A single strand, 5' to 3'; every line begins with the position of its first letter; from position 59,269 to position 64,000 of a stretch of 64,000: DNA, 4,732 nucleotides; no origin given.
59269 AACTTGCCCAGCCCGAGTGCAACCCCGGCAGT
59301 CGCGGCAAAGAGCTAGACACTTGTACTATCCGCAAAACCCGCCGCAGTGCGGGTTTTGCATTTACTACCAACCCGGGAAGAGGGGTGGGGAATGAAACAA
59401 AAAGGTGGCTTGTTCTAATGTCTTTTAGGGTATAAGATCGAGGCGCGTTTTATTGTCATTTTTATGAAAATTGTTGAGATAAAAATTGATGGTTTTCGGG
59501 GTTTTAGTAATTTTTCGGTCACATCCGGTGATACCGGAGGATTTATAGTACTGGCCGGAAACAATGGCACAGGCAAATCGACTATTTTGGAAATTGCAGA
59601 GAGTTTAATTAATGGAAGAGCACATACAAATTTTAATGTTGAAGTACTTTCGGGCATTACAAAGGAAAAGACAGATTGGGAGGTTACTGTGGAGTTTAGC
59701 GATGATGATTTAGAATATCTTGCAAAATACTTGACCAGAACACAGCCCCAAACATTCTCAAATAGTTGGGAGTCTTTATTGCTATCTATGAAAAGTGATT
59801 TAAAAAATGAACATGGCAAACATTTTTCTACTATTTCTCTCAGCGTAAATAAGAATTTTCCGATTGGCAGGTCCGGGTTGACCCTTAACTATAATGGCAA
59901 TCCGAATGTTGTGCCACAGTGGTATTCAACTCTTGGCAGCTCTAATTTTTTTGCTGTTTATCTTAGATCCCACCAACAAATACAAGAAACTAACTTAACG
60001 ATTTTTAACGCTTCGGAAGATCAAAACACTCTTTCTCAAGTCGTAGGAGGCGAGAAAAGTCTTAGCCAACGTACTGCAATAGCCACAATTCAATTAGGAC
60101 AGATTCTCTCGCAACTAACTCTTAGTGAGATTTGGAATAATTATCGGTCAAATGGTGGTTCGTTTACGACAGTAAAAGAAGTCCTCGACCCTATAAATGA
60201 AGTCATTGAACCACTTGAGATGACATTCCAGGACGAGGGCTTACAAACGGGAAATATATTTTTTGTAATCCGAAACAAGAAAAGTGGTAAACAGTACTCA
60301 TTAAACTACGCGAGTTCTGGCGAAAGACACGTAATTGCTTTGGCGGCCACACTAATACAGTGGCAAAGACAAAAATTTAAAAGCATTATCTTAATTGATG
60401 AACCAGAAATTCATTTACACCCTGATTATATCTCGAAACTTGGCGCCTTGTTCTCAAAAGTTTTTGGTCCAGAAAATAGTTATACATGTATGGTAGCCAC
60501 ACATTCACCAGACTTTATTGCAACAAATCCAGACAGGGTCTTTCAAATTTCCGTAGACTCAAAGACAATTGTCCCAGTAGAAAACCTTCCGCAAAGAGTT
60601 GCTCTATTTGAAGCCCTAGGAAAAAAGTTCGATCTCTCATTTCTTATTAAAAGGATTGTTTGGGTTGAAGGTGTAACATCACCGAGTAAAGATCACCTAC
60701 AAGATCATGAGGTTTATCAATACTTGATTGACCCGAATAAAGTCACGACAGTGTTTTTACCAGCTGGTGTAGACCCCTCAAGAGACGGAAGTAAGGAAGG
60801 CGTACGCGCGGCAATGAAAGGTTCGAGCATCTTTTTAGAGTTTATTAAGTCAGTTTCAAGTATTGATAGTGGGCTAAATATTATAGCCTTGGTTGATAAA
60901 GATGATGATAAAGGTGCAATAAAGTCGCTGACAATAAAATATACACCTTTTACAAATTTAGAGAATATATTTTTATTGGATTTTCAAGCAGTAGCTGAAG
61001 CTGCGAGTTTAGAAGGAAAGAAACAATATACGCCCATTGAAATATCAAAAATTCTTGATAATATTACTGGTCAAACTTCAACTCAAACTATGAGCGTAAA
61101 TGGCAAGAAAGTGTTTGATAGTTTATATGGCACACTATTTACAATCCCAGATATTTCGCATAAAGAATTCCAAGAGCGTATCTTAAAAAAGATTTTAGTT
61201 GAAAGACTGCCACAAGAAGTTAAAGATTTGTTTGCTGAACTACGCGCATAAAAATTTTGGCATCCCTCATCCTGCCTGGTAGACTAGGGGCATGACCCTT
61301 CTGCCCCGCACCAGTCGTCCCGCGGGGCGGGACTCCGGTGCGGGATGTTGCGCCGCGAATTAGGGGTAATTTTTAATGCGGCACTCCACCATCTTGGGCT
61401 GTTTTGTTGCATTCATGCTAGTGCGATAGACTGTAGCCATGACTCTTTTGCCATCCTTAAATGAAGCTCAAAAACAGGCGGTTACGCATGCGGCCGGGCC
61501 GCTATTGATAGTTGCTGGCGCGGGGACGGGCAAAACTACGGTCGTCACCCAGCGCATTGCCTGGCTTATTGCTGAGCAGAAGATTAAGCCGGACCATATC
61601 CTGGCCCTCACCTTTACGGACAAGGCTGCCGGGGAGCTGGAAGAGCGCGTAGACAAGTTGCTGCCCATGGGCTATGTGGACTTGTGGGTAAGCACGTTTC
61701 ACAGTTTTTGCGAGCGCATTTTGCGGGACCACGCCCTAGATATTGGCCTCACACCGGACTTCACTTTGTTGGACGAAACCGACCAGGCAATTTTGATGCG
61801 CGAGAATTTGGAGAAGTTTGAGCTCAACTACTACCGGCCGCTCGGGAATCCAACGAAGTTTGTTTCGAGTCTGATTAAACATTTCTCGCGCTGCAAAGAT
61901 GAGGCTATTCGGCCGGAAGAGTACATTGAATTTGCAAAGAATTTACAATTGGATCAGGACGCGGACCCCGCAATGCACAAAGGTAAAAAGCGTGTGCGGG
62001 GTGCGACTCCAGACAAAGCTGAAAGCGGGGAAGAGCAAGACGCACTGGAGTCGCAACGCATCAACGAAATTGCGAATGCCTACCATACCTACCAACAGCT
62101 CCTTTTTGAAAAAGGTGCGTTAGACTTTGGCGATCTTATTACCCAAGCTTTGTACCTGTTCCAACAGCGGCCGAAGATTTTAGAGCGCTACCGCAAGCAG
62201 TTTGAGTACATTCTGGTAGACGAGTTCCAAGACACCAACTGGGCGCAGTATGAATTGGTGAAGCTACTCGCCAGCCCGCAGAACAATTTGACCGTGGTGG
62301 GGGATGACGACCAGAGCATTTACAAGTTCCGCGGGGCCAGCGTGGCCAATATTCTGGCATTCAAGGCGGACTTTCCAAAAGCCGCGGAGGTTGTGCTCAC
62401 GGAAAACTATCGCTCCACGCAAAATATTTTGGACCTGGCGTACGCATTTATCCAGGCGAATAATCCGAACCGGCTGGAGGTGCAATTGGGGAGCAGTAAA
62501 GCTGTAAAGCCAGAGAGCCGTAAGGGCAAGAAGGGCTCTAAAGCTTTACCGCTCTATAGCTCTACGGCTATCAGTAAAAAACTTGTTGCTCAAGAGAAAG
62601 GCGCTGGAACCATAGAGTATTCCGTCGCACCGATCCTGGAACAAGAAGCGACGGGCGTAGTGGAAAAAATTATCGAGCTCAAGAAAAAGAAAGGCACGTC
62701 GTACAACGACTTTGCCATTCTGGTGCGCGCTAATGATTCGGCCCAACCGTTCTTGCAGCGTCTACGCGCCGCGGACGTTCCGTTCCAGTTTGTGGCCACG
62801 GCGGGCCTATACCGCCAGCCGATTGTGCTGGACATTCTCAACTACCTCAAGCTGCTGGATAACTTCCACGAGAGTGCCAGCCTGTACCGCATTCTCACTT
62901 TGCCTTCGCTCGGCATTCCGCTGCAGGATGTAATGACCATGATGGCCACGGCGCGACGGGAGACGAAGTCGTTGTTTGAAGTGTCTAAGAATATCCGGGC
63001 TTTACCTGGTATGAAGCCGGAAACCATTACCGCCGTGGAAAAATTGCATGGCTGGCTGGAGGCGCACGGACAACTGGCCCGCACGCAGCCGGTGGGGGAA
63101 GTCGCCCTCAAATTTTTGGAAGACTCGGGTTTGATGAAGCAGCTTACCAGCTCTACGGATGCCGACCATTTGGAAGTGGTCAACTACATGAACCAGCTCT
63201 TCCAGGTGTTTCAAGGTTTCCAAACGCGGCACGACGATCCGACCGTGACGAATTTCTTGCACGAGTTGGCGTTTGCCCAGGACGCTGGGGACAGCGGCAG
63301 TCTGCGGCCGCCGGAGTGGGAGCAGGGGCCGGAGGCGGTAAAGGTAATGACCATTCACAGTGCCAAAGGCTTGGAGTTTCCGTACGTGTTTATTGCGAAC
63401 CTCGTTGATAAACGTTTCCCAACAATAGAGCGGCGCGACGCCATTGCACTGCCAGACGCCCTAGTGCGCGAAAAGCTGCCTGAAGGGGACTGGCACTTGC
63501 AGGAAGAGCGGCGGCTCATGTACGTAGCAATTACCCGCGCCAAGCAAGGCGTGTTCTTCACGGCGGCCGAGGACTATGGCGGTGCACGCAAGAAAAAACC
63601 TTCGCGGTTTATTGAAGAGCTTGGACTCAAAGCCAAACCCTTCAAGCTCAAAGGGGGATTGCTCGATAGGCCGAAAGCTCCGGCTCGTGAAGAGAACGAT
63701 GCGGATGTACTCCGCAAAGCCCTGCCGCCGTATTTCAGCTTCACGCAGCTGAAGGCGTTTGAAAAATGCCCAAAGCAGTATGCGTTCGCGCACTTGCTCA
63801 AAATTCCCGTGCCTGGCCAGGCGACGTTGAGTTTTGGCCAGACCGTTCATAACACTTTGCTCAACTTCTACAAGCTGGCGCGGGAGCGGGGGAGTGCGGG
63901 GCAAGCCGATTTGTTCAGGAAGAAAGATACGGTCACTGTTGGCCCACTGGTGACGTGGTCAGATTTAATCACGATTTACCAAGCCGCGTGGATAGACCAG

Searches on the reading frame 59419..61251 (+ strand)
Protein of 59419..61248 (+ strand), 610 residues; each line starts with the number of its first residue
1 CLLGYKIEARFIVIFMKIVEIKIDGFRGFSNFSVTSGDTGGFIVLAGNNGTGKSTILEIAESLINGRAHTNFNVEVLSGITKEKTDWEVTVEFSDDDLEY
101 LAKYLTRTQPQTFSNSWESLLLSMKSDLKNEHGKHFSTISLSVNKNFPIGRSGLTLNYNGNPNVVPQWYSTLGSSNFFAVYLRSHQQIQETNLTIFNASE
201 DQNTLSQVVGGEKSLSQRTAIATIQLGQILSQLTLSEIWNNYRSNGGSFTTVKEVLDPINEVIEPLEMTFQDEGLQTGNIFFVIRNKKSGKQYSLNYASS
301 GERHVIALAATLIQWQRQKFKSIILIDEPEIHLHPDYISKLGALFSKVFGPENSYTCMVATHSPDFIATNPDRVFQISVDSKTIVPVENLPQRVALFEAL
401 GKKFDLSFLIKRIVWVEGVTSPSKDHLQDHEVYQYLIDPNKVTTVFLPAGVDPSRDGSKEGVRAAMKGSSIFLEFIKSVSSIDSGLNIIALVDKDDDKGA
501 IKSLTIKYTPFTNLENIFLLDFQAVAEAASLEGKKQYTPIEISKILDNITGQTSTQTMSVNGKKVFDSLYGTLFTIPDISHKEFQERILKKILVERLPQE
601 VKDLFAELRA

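Call 10: search_protein_families(library=pfam, proteins=[window:59419-61248:+])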
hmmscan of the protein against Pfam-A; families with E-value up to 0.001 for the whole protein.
window:59419-61248:+ (610 aa): 7 families
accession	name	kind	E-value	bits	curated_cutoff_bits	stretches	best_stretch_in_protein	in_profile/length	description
PF13175.12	AAA_15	-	1.3e-23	84.7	32.1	1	16-367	1-374/374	AAA ATPase domain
PF13304.12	AAA_21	-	4.7e-16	60.2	27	1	234-366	185-302/304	AAA domain, putative AbiEii toxin, Type IV TA system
PF02463.25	SMC_N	-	5.7e-08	32.9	40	1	18-378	2-212/220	RecF/RecN/SMC N terminal domain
PF13476.12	AAA_23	-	2.4e-05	25.5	27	1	21-121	2-87/201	AAA domain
PF00005.33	ABC_tran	-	0.00014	22.9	25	0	39-94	10-66/137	ABC transporter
PF13555.12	AAA_29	-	0.00028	21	27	1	35-73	17-55/61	P-loop containing region of AAA domain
PF11398.14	DUF2813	-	0.0008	19.3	21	0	16-63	1-45/372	Protein of unknown function (DUF2813)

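Call 51: find_encoding_contigs(protein=window:59464-61251:+, flank=10000, max_places=2)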
Protein window:59464-61251:+ (595 aa): 1 contig read that carries it; 1 place shown.
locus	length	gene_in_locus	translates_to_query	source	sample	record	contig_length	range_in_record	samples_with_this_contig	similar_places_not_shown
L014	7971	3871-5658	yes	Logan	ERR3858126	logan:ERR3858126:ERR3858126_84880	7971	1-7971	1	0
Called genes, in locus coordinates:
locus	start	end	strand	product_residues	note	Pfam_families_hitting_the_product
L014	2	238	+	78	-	?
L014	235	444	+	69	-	-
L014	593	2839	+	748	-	PF17957:Big_7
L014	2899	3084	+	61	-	-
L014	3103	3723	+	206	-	PF06161:DUF975, PF06790:UPF0259 (weak)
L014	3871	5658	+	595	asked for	PF02463:SMC_N, PF13175:AAA_15, PF13476:AAA_23 (weak), PF13304:AAA_21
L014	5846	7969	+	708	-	?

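Call 90: search_protein_families(library=padloc, proteins=[window:59464-61248:+], max_evalue=0.001)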
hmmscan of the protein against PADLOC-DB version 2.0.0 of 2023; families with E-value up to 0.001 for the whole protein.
window:59464-61248:+ (595 aa): 128 families (the best 25 are shown)
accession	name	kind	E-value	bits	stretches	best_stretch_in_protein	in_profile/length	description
PDLC00289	PtuA1|PtuA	-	1.5e-23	81.5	2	236-356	181-296/404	AAA ATPase domain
PDLC02979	AriA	-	9.7e-22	76.2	1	1-352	1-373/373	-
PDLC02981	AriAB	-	1.7e-21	74.6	2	241-374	263-409/694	-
PDLC04135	mad3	-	5.3e-20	70.3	1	2-374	1-352/374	mads_3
PDLC00285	PtuA1|PtuA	-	8.6e-19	66.1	1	22-378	23-357/432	AAA ATPase domain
PDLC00271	PtuA1|PtuA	-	1.5e-18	65.6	1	1-360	1-331/421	AAA ATPase domain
PDLC02980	AriA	-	1.7e-17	62.3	1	243-352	220-303/304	-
PDLC00283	PtuA1|PtuA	-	3.5e-17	60.7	1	264-369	260-362/448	AAA ATPase domain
PDLC02915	ATPase-Toprim_I-B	-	4.9e-17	60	1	237-405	184-358/623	-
PDLC00305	PtuA1|PtuA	-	1.9e-15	55.1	2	299-377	238-314/392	AAA ATPase domain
PDLC03878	NsnB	-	2.8e-15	54.9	1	3-353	2-282/345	-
PDLC04244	PDC-M01A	-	3.7e-15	53.7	1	275-376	318-416/482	-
PDLC00274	PtuA1|PtuA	-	4.9e-15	53.7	1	1-354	1-350/438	AAA ATPase domain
PDLC04175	HEC-01A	-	4.9e-15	53.4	1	253-353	219-313/363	-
PDLC00266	PtuA1|PtuA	-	7e-15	53.2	1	271-368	301-397/483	AAA ATPase domain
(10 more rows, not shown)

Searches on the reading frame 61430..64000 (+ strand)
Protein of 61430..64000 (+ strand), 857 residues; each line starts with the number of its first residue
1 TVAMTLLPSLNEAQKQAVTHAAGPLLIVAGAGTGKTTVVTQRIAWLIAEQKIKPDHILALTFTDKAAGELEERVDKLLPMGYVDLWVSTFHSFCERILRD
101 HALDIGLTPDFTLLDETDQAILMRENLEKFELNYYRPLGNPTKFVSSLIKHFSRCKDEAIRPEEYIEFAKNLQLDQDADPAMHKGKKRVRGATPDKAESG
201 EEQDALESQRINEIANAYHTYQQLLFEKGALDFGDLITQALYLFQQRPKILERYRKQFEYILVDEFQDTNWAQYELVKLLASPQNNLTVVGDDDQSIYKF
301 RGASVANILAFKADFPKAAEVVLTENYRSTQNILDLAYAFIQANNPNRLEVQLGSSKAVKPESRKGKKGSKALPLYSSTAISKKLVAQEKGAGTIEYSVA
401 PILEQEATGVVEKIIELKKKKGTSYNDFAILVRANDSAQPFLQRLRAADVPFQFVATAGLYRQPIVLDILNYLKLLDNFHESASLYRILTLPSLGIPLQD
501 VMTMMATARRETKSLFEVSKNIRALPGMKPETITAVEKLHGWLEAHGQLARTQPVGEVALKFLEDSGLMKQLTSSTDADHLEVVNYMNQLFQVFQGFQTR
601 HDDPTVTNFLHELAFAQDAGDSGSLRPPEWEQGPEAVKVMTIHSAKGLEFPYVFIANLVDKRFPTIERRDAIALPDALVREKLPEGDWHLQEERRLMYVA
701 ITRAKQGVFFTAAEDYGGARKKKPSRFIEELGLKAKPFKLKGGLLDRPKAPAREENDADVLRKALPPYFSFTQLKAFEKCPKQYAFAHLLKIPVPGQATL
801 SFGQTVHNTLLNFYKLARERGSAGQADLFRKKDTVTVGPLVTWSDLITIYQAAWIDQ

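Call 10: search_protein_families(library=pfam, proteins=[window:61430-64000:+])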
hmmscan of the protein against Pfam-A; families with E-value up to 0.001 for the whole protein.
window:61430-64000:+ (857 aa): 7 families
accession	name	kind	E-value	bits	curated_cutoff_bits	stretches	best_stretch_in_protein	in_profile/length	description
PF00580.27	UvrD-helicase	-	1.4e-85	287.8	23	1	10-316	1-271/271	UvrD/REP helicase N-terminal domain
PF13361.12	UvrD_C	-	3.2e-51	175.2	25.6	1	321-714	1-349/350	UvrD-like helicase C-terminal domain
PF13245.12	AAA_19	-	1.7e-25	90.2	25.1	1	14-301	1-134/134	AAA domain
PF13538.12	UvrD_C_2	-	4.4e-11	42.9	27.4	1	639-658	4-23/52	UvrD-like helicase C-terminal domain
PF13604.12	AAA_30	-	4.9e-08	33.4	27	1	10-75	2-67/191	AAA domain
PF12705.13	PDDEXK_1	-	1.7e-06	28.6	22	1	769-819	2-51/247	PD-(D/E)XK nuclease superfamily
PF01443.25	Viral_helicase1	-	1.7e-05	25.2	21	0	251-348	54-139/228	Viral superfamily 1 RNA helicase core domain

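Call 90: search_protein_families(library=padloc, proteins=[window:61439-64000:+], max_evalue=0.001)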
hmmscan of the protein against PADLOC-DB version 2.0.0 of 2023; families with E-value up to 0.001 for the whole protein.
window:61439-64000:+ (854 aa): 56 families (the best 25 are shown)
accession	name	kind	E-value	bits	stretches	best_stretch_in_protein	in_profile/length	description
PDLC03802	RTasHel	-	3.7e-101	338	2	6-493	5-379/675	DRT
PDLC00114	GajB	-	6.4e-96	320.3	3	204-343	165-304/635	UrvD helicase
PDLC00132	GajB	-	5.6e-83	277.6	3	193-340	153-301/625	UrvD helicase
PDLC00117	GajB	-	1.4e-67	226.5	3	200-341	164-305/604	UrvD helicase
PDLC00107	GajB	-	8.2e-57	191.1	3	208-332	168-294/587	UrvD helicase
PDLC00103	GajB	-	3.4e-56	189.4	3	141-348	101-305/612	UrvD helicase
PDLC00127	GajB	-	1.8e-54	183.2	3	199-340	146-291/594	UrvD helicase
PDLC00119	GajB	-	1.1e-45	154.6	2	22-333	18-295/565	UrvD helicase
PDLC00123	GajB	-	7.8e-44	148.2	3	198-342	121-263/540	UrvD helicase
PDLC00130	GajB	-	1.2e-43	147.3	3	214-341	165-293/589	UrvD helicase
PDLC00121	GajB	-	3.9e-43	145.8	3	223-341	172-286/565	UrvD helicase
PDLC00104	GajB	-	2.1e-41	140.4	2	10-344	6-255/574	UrvD helicase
PDLC00122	GajB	-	8.5e-38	128.5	2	252-453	160-316/502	UrvD helicase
PDLC00129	GajB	-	4.2e-36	122.7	1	26-342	32-313/594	UrvD helicase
PDLC00134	GajB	-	2e-35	120.7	2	141-349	101-307/431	UrvD helicase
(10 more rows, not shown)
